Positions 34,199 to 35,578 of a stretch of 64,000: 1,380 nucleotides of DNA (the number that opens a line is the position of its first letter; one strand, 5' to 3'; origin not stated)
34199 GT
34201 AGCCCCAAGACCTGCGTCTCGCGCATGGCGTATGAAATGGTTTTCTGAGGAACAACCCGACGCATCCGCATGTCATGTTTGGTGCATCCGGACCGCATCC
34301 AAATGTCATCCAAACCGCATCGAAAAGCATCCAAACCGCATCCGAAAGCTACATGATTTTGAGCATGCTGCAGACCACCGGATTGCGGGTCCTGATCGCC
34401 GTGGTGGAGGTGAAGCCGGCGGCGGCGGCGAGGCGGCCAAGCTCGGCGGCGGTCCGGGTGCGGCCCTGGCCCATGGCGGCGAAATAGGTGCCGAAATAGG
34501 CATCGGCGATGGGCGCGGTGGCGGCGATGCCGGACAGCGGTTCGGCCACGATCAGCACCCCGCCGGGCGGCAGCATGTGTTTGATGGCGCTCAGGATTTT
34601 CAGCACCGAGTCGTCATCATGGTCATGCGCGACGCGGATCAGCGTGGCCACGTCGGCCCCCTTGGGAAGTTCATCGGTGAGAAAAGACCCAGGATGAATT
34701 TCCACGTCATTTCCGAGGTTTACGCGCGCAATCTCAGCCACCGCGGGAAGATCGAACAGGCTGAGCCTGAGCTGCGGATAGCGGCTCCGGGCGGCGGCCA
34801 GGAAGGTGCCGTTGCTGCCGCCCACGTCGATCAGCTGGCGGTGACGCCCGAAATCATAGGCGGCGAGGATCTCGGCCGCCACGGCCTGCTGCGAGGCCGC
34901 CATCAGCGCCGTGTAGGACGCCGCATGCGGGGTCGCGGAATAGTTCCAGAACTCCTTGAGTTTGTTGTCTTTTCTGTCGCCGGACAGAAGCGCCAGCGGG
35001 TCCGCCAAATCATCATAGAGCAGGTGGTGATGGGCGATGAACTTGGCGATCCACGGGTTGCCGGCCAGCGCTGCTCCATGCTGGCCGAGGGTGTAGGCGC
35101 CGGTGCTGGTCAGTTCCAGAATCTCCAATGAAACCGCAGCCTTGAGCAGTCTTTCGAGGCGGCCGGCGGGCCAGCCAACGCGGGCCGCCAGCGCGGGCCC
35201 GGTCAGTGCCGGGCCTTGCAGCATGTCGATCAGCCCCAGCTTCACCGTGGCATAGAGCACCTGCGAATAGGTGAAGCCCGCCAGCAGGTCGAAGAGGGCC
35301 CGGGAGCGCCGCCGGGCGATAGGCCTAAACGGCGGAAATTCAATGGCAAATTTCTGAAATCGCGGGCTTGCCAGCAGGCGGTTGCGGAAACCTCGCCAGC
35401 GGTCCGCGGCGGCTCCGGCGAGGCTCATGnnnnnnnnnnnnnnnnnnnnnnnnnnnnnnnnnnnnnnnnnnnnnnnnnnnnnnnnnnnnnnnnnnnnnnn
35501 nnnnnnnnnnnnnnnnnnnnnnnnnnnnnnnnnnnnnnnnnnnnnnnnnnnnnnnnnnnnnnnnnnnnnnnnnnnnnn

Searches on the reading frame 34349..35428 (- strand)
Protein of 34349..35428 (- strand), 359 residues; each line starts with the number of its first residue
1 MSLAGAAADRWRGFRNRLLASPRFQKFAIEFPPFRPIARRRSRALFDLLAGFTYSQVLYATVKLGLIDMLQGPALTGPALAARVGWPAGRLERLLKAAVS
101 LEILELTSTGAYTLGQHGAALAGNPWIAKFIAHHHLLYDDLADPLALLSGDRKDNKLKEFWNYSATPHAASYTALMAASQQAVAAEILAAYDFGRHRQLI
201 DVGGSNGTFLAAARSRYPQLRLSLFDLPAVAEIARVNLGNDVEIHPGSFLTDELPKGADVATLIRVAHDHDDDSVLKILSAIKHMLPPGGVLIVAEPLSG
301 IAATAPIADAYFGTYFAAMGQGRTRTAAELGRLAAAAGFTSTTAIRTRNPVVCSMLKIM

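Call 6: search_protein_families(library=ncbifam, proteins=[window:34349-35428:-])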
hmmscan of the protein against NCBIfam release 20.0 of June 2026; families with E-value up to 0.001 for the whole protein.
window:34349-35428:- (359 aa): 2 families
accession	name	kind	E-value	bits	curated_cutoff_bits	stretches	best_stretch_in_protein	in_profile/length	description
NF053543.1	FlxJ_fam_MTase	equivalog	1.4e-05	24.2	560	1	194-339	176-332/352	FlxJ family methyltransferase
TIGR02716.1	C20_methyl_CrtF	equivalog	0.00012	21.3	276.1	1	57-238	6-192/306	bacteriochlorophyllide d C-20 methyltransferase BchU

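Call 18: find_related_loci(query=window:34352-35428:-, collection=metagenome_contigs, flank=2500)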
Query window:34352-35428:- (359 aa) in metagenome_contigs; peptide patterns used: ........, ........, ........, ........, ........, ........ (x = any residue, [..] = any of these).
230 stretches matched a pattern; 33 encode a relative of the query (tblastn E <= 1e-3); 33 distinct loci.
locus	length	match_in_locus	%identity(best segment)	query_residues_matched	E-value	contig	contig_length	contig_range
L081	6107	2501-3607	56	1-356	3e-127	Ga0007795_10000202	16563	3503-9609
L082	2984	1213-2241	48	14-358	1e-97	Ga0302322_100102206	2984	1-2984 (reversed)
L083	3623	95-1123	48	14-358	2e-96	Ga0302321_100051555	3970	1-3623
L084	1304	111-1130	49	11-356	6e-102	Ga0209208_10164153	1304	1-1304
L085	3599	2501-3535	48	14-356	1e-92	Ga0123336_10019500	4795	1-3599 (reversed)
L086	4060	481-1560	47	8-359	4e-92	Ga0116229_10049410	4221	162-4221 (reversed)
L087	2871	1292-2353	51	8-357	1e-93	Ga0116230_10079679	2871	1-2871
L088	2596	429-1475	49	14-359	4e-94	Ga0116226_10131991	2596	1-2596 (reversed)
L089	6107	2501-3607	56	1-356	1e-124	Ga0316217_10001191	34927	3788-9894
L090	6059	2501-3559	49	9-356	2e-86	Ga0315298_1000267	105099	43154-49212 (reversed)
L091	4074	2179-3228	47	13-359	2e-86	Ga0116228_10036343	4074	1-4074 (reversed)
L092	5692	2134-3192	45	9-356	2e-84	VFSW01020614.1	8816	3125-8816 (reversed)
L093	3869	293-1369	48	1-348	1e-82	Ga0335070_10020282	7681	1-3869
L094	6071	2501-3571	41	9-356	3e-81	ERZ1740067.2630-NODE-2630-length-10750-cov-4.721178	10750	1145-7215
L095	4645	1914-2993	47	7-356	1e-80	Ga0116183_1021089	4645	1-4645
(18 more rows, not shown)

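Call 22: find_homologous_proteins(query=window:34352-35428:-, max_evalue=1e-60)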
Query window:34352-35428:- (359 aa): 2508 proteins with E <= 1e-60 among 8000 candidates; the best 120 are listed.
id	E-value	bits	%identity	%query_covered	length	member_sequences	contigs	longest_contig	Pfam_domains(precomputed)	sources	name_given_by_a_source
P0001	2.1e-231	785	100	100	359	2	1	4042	PF13489.13,PF00891.25,PF08100.19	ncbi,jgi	jgi:demethylspheroidene O-methyltransferase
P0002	3.2e-214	728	91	100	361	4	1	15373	PF13489.13,PF13649.13,PF00891.25,PF08100.19,PF08242.19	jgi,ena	jgi:demethylspheroidene O-methyltransferase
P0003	9.2e-205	697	89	100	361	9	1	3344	PF13489.13,PF00891.25,PF08100.19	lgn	-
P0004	5.8e-176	603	76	100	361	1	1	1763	PF13489.13,PF00891.25,PF08100.19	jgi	jgi:demethylspheroidene O-methyltransferase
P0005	7.9e-176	602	77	100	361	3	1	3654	PF13489.13,PF00891.25,PF08100.19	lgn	-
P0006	1.0e-174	599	75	100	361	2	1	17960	PF13489.13,PF00891.25,PF08100.19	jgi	jgi:demethylspheroidene O-methyltransferase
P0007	8.7e-174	595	75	100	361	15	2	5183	PF13489.13,PF00891.25,PF08100.19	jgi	jgi:demethylspheroidene O-methyltransferase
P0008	6.6e-173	593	75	100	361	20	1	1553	PF13489.13,PF00891.25,PF08100.19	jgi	jgi:demethylspheroidene O-methyltransferase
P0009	1.2e-171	589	75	100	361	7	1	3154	PF13489.13,PF00891.25,PF08100.19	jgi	jgi:demethylspheroidene O-methyltransferase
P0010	1.4e-171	588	75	100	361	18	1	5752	PF13489.13,PF00891.25,PF08100.19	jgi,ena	jgi:demethylspheroidene O-methyltransferase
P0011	1.7e-171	588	74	100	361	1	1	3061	PF13489.13,PF00891.25,PF08100.19,PF08242.19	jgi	jgi:demethylspheroidene O-methyltransferase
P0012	3.9e-171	587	75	100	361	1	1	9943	PF13489.13,PF00891.25,PF08100.19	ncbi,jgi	jgi:demethylspheroidene O-methyltransferase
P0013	4.1e-171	587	74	100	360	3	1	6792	PF13489.13,PF00891.25,PF08100.19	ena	-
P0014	2.3e-170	584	76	100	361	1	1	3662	PF13489.13,PF00891.25,PF08100.19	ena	-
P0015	2.8e-170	584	74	100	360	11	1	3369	PF13489.13,PF00891.25,PF08100.19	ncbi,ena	-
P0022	2.1e-168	578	73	100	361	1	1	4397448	PF00891.25,PF08100.19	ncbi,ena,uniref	ncbi:methyltransferase [Aestuariivirga sp.]|uniref:methyltransferase n=1 Tax=Aestuariivirga sp. TaxI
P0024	1.2e-167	575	73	100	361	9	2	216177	PF13489.13,PF00891.25,PF08100.19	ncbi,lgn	-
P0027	4.1e-167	574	72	100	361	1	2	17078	PF13489.13,PF00891.25,PF08100.19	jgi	jgi:demethylspheroidene O-methyltransferase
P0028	6.6e-167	573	72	100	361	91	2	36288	PF13489.13,PF00891.25,PF08100.19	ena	-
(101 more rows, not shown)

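Call 23: find_encoding_contigs(protein=P0002, flank=1500, max_places=3)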
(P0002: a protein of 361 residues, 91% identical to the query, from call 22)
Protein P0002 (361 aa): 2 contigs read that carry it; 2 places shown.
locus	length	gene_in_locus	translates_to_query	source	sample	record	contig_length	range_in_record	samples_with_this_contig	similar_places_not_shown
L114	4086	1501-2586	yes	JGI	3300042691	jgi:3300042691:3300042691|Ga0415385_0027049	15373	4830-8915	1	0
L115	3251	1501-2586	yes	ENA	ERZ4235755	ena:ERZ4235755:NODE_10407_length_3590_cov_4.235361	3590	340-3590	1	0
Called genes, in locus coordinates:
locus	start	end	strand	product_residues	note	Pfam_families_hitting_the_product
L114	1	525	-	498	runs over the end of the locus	PF00070:Pyr_redox (faint), PF00890:FAD_binding_2 (weak), PF01266:DAO (weak), PF01593:Amino_oxidase, PF03486:HI0933_like (faint), PF12831:FAD_oxidored (weak), PF13450:NAD_binding_8, PF01266:DAO (weak), +2 more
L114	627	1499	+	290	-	PF00348:polyprenyl_synt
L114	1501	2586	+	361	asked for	PF08100:Dimerisation, PF13489:Methyltransf_23, PF00891:Methyltransf_2, PF08242:Methyltransf_12 (weak), PF13649:Methyltransf_25 (faint)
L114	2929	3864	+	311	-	PF08240:ADH_N (weak)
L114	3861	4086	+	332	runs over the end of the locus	PF10609:ParA (weak), PF00142:Fer4_NifH, PF01656:CbiA, PF02374:ArsA_ATPase (weak), PF13614:AAA_31, PF13500:AAA_26 (weak)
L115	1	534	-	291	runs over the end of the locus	?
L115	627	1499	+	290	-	PF00348:polyprenyl_synt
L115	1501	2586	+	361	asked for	PF08100:Dimerisation, PF13489:Methyltransf_23, PF00891:Methyltransf_2, PF08242:Methyltransf_12 (weak), PF13649:Methyltransf_25 (faint)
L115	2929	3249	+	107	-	?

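Call 24: find_encoding_contigs(protein=P0003, flank=1500, max_places=3)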
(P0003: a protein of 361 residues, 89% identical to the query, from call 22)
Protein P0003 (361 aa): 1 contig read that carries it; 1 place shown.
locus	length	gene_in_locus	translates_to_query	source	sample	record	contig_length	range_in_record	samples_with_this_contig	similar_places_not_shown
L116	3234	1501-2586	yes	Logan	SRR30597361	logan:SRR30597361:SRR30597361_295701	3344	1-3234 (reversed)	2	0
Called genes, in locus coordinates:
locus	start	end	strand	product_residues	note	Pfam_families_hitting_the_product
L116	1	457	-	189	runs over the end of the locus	?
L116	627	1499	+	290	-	PF00348:polyprenyl_synt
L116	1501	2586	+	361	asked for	PF08100:Dimerisation, PF13489:Methyltransf_23, PF00891:Methyltransf_2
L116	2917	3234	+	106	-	?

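Call 25: find_encoding_contigs(protein=P0005, flank=1500, max_places=3)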
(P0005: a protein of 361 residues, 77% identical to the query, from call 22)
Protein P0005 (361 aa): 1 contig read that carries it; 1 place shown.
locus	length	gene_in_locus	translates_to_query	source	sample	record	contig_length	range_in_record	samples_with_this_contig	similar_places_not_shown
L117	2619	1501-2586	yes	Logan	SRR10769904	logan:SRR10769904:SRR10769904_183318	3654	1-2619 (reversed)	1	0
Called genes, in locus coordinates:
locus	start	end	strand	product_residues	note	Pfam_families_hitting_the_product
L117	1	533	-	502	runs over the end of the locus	PF00070:Pyr_redox (faint), PF00890:FAD_binding_2 (weak), PF01266:DAO, PF01494:FAD_binding_3 (faint), PF01593:Amino_oxidase, PF03486:HI0933_like (faint), PF12831:FAD_oxidored (weak), PF13450:NAD_binding_8, +1 more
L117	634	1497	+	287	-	PF00348:polyprenyl_synt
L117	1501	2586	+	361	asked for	PF08100:Dimerisation, PF13489:Methyltransf_23 (weak), PF00891:Methyltransf_2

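Call 26: find_encoding_contigs(protein=P0006, flank=1500, max_places=3)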
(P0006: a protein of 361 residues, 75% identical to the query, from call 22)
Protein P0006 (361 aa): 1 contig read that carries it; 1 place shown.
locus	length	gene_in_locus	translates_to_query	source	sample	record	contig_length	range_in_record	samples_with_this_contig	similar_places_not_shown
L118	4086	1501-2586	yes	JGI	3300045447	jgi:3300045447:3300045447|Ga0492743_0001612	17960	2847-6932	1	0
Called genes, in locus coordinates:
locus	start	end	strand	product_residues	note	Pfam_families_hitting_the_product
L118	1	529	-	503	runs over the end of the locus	PF00890:FAD_binding_2 (weak), PF01266:DAO, PF01593:Amino_oxidase, PF03486:HI0933_like (faint), PF12831:FAD_oxidored (weak), PF13450:NAD_binding_8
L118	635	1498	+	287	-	PF00348:polyprenyl_synt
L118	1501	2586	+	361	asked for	PF08100:Dimerisation, PF13489:Methyltransf_23, PF00891:Methyltransf_2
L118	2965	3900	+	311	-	PF08240:ADH_N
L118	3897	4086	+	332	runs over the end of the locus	PF13500:AAA_26 (faint), PF10609:ParA (weak), PF00142:Fer4_NifH, PF01656:CbiA, PF02374:ArsA_ATPase (weak), PF13614:AAA_31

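Call 29: find_encoding_contigs(protein=P0012, flank=1500, max_places=2)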
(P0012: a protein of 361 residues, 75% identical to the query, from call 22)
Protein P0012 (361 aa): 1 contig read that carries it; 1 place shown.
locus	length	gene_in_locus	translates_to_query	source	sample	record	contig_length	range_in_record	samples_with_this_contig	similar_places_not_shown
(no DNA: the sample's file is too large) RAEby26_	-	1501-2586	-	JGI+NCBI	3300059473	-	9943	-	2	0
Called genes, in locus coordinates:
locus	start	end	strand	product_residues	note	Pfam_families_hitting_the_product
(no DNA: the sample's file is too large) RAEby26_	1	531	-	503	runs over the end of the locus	PF00070:Pyr_redox (faint), PF00890:FAD_binding_2 (faint), PF01266:DAO, PF01494:FAD_binding_3 (faint), PF01593:Amino_oxidase, PF03486:HI0933_like (faint), PF12831:FAD_oxidored (weak), PF13450:NAD_binding_8, +1 more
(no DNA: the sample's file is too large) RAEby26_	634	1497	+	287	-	PF00348:polyprenyl_synt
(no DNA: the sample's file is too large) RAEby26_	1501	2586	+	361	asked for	PF08100:Dimerisation, PF13489:Methyltransf_23 (weak), PF00891:Methyltransf_2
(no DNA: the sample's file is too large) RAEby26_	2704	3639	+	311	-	PF08240:ADH_N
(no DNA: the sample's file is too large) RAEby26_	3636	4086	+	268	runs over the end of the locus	PF02374:ArsA_ATPase (weak), PF13614:AAA_31, PF00142:Fer4_NifH, PF01656:CbiA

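Call 30: find_encoding_contigs(protein=P0013, flank=1500, max_places=2)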
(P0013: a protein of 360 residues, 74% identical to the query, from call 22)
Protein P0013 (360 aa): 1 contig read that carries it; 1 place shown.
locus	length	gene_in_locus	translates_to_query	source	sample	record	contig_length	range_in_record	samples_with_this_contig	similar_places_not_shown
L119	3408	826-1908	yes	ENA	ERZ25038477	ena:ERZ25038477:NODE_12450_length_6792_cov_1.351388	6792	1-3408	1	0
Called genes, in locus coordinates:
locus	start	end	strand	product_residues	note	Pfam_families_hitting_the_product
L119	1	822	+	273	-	?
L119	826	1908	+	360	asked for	PF08100:Dimerisation, PF13489:Methyltransf_23 (weak), PF00891:Methyltransf_2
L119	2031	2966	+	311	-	PF08240:ADH_N, PF00107:ADH_zinc_N (weak)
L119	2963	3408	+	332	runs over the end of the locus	PF10609:ParA (weak), PF00142:Fer4_NifH, PF01656:CbiA, PF02374:ArsA_ATPase (weak), PF13614:AAA_31, PF13500:AAA_26 (weak)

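Call 31: find_encoding_contigs(protein=P0022, flank=1500, max_places=2)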
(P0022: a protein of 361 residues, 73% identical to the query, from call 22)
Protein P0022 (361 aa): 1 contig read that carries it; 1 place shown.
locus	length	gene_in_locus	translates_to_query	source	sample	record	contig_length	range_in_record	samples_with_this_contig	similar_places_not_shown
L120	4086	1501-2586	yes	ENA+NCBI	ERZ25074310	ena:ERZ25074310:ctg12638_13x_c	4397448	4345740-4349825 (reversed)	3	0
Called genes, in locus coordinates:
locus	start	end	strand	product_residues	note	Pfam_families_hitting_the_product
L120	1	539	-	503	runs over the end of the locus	PF00890:FAD_binding_2 (weak), PF01266:DAO, PF01593:Amino_oxidase, PF03486:HI0933_like (faint), PF07992:Pyr_redox_2 (faint), PF12831:FAD_oxidored (weak), PF13450:NAD_binding_8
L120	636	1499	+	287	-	PF00348:polyprenyl_synt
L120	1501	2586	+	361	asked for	PF08100:Dimerisation, PF00891:Methyltransf_2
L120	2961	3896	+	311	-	-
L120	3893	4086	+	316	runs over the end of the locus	PF00142:Fer4_NifH, PF01656:CbiA, PF02374:ArsA_ATPase (weak), PF10609:ParA (weak), PF13614:AAA_31, PF13500:AAA_26 (weak)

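Call 32: find_encoding_contigs(protein=P0024, flank=1500, max_places=2)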
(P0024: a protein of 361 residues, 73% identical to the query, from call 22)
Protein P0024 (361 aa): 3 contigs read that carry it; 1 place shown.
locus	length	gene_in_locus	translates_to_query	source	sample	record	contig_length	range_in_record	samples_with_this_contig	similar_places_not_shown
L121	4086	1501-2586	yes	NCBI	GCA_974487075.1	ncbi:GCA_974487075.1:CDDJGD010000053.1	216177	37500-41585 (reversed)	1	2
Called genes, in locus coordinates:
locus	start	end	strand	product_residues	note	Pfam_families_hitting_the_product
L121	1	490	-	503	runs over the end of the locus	PF00890:FAD_binding_2 (faint), PF01266:DAO, PF01593:Amino_oxidase, PF03486:HI0933_like (faint), PF07992:Pyr_redox_2 (faint), PF12831:FAD_oxidored (weak), PF13450:NAD_binding_8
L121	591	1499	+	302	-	PF00348:polyprenyl_synt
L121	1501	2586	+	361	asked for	PF08100:Dimerisation, PF00891:Methyltransf_2, PF13489:Methyltransf_23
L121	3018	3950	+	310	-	-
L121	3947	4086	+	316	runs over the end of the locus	PF00142:Fer4_NifH, PF01656:CbiA, PF02374:ArsA_ATPase (weak), PF10609:ParA (weak), PF13614:AAA_31, PF13500:AAA_26 (weak)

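Call 65: find_encoding_contigs(protein=P0028, flank=1500, max_places=2)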
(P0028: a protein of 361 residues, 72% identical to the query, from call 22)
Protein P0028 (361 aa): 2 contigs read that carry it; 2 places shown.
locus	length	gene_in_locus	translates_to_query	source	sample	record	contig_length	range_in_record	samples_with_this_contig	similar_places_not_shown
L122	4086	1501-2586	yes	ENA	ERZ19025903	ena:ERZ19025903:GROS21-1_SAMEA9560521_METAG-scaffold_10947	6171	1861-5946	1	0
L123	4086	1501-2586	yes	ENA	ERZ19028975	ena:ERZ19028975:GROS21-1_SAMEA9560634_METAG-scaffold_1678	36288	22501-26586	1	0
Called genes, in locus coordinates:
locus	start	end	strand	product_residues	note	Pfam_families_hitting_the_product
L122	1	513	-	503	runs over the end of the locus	PF00070:Pyr_redox (faint), PF00890:FAD_binding_2, PF01266:DAO, PF01593:Amino_oxidase, PF03486:HI0933_like (faint), PF07992:Pyr_redox_2 (faint), PF12831:FAD_oxidored (weak), PF13450:NAD_binding_8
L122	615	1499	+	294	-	PF00348:polyprenyl_synt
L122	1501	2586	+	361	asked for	PF08100:Dimerisation, PF00891:Methyltransf_2, PF13489:Methyltransf_23 (weak)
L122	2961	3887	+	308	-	-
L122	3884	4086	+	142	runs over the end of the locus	?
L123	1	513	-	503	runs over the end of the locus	PF00070:Pyr_redox (faint), PF00890:FAD_binding_2, PF01266:DAO, PF01593:Amino_oxidase, PF03486:HI0933_like (faint), PF07992:Pyr_redox_2 (weak), PF12831:FAD_oxidored (weak), PF13450:NAD_binding_8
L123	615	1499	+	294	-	PF00348:polyprenyl_synt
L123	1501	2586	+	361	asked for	PF08100:Dimerisation, PF00891:Methyltransf_2, PF13489:Methyltransf_23 (weak)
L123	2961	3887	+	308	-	PF08240:ADH_N (faint)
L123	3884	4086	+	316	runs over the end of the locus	PF00142:Fer4_NifH, PF01656:CbiA, PF02374:ArsA_ATPase (weak), PF10609:ParA (weak), PF13614:AAA_31, PF13500:AAA_26 (weak)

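Call 66: find_encoding_contigs(protein=P0010, flank=1500, max_places=2)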
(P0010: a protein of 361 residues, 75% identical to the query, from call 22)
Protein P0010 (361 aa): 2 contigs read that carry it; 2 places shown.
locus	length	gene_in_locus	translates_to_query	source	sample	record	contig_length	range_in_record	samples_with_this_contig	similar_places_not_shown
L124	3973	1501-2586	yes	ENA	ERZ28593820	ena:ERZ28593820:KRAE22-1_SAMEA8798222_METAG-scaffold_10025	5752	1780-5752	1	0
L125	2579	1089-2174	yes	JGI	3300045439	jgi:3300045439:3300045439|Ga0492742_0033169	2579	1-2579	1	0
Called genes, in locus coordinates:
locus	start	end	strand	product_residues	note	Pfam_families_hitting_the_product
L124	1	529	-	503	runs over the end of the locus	PF00890:FAD_binding_2 (weak), PF01266:DAO, PF01593:Amino_oxidase, PF03486:HI0933_like (faint), PF07992:Pyr_redox_2 (faint), PF12831:FAD_oxidored (weak), PF13450:NAD_binding_8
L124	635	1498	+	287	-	PF00348:polyprenyl_synt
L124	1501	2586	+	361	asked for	PF08100:Dimerisation, PF13489:Methyltransf_23 (faint), PF00891:Methyltransf_2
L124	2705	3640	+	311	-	PF08240:ADH_N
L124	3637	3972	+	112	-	?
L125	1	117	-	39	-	?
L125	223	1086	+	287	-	PF00348:polyprenyl_synt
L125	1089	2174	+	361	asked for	PF08100:Dimerisation, PF13489:Methyltransf_23 (faint), PF00891:Methyltransf_2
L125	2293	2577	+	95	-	?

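Call 67: find_encoding_contigs(protein=P0027, flank=1500, max_places=2)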
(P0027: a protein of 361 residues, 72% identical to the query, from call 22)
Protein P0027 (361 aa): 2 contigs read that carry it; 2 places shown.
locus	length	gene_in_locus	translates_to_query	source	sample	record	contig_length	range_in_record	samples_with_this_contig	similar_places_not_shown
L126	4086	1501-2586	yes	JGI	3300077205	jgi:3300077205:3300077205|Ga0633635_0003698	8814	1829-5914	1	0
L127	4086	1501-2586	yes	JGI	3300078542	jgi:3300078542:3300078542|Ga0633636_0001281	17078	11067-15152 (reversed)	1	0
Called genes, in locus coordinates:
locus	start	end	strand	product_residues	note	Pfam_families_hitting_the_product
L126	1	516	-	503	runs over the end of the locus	PF00070:Pyr_redox (faint), PF00890:FAD_binding_2 (weak), PF01266:DAO, PF01593:Amino_oxidase, PF03486:HI0933_like (weak), PF07992:Pyr_redox_2 (weak), PF12831:FAD_oxidored (weak), PF13450:NAD_binding_8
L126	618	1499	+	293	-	PF00348:polyprenyl_synt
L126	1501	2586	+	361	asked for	PF08100:Dimerisation, PF00891:Methyltransf_2, PF13489:Methyltransf_23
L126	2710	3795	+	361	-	-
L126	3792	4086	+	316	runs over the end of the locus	PF00142:Fer4_NifH, PF01656:CbiA, PF02374:ArsA_ATPase (weak), PF10609:ParA (weak), PF13614:AAA_31, PF13500:AAA_26 (weak)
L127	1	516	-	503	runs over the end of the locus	PF00070:Pyr_redox (faint), PF00890:FAD_binding_2 (weak), PF01266:DAO, PF01593:Amino_oxidase, PF03486:HI0933_like (weak), PF07992:Pyr_redox_2 (weak), PF12831:FAD_oxidored (weak), PF13450:NAD_binding_8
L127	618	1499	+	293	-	PF00348:polyprenyl_synt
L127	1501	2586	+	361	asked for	PF08100:Dimerisation, PF00891:Methyltransf_2, PF13489:Methyltransf_23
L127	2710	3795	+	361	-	-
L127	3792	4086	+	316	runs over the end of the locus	PF00142:Fer4_NifH, PF01656:CbiA, PF02374:ArsA_ATPase (weak), PF10609:ParA (weak), PF13614:AAA_31, PF13500:AAA_26 (weak)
